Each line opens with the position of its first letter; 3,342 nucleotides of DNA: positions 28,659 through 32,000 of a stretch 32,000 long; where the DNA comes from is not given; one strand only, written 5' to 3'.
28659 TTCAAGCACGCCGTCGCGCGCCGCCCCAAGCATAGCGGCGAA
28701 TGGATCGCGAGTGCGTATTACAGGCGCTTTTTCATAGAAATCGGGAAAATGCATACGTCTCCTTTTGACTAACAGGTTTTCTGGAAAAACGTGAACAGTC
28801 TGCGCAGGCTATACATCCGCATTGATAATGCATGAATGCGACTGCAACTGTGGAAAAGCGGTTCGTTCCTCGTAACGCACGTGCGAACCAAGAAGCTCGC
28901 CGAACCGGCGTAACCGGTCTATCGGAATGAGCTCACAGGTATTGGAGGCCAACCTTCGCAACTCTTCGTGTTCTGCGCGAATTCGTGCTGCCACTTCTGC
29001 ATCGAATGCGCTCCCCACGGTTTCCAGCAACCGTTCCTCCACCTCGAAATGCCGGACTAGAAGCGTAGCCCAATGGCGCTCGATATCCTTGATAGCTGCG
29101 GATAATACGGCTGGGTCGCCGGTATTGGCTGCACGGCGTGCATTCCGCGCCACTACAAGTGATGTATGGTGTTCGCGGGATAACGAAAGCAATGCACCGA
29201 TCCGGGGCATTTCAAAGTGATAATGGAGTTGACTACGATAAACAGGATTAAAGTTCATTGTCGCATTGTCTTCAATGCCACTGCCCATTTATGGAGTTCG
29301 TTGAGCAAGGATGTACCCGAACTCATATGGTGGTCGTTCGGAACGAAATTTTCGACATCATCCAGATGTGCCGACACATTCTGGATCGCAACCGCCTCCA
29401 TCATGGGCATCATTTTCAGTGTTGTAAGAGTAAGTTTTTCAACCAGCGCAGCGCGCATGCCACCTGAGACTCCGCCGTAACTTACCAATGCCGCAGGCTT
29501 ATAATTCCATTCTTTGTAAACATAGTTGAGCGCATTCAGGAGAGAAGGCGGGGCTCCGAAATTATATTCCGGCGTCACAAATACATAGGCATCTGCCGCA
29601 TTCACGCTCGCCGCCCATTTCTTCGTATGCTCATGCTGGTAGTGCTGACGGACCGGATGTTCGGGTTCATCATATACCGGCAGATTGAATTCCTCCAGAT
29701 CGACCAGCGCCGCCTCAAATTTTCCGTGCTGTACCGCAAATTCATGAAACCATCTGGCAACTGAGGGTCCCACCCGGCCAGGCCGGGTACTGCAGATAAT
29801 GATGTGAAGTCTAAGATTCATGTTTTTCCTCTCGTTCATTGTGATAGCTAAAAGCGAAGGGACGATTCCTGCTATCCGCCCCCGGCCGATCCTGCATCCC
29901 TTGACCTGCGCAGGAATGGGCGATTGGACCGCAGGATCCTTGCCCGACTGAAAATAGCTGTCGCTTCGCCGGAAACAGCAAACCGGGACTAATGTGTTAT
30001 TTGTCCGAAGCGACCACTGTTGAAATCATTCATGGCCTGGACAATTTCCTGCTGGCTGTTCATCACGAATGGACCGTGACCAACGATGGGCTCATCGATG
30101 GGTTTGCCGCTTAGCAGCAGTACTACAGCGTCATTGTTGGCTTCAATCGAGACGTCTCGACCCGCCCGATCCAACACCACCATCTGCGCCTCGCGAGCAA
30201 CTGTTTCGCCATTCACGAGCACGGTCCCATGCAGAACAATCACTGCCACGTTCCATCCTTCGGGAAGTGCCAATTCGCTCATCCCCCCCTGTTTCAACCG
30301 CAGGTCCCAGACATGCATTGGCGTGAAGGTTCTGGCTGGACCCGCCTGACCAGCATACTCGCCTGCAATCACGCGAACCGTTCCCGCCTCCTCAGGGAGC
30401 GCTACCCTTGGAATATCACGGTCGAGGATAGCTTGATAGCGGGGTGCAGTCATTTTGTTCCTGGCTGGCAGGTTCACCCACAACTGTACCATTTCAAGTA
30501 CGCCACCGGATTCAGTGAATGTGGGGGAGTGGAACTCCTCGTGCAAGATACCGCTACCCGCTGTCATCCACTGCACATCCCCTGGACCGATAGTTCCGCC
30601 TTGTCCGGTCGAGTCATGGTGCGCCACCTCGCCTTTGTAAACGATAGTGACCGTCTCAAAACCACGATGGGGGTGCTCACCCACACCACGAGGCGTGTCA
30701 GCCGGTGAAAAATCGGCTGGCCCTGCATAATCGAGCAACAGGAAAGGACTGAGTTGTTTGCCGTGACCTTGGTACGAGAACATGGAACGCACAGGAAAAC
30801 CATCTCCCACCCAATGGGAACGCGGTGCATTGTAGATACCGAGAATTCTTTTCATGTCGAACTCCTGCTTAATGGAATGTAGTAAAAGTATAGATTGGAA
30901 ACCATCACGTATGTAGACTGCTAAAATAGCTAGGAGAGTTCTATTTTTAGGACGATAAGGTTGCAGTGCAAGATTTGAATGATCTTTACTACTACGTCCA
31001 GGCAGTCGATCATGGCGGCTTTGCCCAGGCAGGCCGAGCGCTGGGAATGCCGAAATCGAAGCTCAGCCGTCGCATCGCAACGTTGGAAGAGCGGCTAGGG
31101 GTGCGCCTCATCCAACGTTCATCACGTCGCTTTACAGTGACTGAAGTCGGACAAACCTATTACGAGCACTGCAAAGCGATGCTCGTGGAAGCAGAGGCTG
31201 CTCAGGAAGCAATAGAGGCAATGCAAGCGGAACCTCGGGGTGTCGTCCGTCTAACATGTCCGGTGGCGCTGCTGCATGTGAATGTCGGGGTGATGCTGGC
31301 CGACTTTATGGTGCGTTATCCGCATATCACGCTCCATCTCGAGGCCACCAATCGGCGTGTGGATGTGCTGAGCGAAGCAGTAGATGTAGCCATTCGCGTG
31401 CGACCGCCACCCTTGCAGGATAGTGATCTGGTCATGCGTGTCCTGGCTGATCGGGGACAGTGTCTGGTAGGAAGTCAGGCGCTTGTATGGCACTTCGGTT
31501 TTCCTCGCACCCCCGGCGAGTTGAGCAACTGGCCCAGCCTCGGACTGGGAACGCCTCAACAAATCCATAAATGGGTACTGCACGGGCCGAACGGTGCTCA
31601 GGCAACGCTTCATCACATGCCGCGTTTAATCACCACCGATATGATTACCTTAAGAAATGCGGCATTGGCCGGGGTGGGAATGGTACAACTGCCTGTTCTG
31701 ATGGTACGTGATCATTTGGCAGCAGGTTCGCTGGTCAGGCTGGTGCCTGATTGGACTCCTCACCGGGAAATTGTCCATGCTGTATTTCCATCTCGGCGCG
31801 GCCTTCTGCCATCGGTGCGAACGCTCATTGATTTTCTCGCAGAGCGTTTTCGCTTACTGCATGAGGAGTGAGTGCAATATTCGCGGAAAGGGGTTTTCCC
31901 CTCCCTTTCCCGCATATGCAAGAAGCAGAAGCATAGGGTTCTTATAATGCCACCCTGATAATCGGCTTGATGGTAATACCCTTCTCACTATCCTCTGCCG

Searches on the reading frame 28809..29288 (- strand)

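Call 64: search_protein_families(library=pfam, proteins=[window:28809-29288:-], max_evalue=0.001)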
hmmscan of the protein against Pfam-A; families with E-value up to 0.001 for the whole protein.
window:28809-29288:- (159 aa): 1 family
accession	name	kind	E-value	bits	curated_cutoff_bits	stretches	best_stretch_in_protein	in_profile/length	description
PF01814.28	Hemerythrin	-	2.5e-08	34.9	25.3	1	38-148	7-127/127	Hemerythrin HHE cation binding domain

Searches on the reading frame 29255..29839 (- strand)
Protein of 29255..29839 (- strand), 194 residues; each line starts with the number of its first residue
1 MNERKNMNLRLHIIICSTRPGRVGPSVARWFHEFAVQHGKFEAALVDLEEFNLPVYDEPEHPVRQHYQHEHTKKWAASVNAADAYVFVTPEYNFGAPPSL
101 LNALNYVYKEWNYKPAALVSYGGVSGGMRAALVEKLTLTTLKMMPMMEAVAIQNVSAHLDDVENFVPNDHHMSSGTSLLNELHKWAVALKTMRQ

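Call 64: search_protein_families(library=pfam, proteins=[window:29255-29839:-], max_evalue=0.001)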
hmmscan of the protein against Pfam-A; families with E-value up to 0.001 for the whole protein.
window:29255-29839:- (194 aa): 2 families
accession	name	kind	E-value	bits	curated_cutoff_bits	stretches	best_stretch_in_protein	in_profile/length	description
PF03358.20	FMN_red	-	2.5e-35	121.8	24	1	10-154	2-149/152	NADPH-dependent FMN reductase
PF02525.22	Flavodoxin_2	-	3.6e-08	33.8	27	1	11-107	3-103/198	Flavodoxin-like fold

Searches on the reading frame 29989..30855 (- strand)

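Call 64: search_protein_families(library=pfam, proteins=[window:29989-30855:-], max_evalue=0.001)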
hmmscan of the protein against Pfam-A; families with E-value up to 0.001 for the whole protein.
window:29989-30855:- (288 aa): 2 families
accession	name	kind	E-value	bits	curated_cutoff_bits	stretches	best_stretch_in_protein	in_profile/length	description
PF02678.22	Pirin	-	1.7e-33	115.3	26.1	1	20-127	2-108/108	Pirin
PF05726.19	Pirin_C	-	4.5e-31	107.7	27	1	182-284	1-103/103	Pirin C-terminal cupin domain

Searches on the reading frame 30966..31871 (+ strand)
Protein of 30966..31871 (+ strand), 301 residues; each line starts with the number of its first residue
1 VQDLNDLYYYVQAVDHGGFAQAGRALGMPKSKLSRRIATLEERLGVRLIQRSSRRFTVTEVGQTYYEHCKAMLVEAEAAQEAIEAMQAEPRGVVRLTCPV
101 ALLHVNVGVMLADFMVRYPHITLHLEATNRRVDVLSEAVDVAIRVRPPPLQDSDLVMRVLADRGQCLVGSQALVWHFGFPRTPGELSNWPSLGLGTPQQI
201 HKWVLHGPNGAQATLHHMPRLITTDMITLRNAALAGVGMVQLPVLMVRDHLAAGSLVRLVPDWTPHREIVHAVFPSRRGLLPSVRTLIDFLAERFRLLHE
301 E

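Call 64: search_protein_families(library=pfam, proteins=[window:30966-31871:+], max_evalue=0.001)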
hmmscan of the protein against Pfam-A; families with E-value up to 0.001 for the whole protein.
window:30966-31871:+ (301 aa): 3 families
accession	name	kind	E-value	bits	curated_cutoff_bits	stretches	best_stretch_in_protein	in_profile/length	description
PF03466.25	LysR_substrate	-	7.1e-30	104.4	28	1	88-295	2-208/209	LysR substrate binding domain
PF00126.33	HTH_1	-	7e-18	64.8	26.6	1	4-63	1-60/60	Bacterial regulatory helix-turn-helix protein, lysR family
PF25213.1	HVO_A0261_N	-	0.0008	19.7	35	1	25-80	33-85/86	HVO_A0261 N-terminal domain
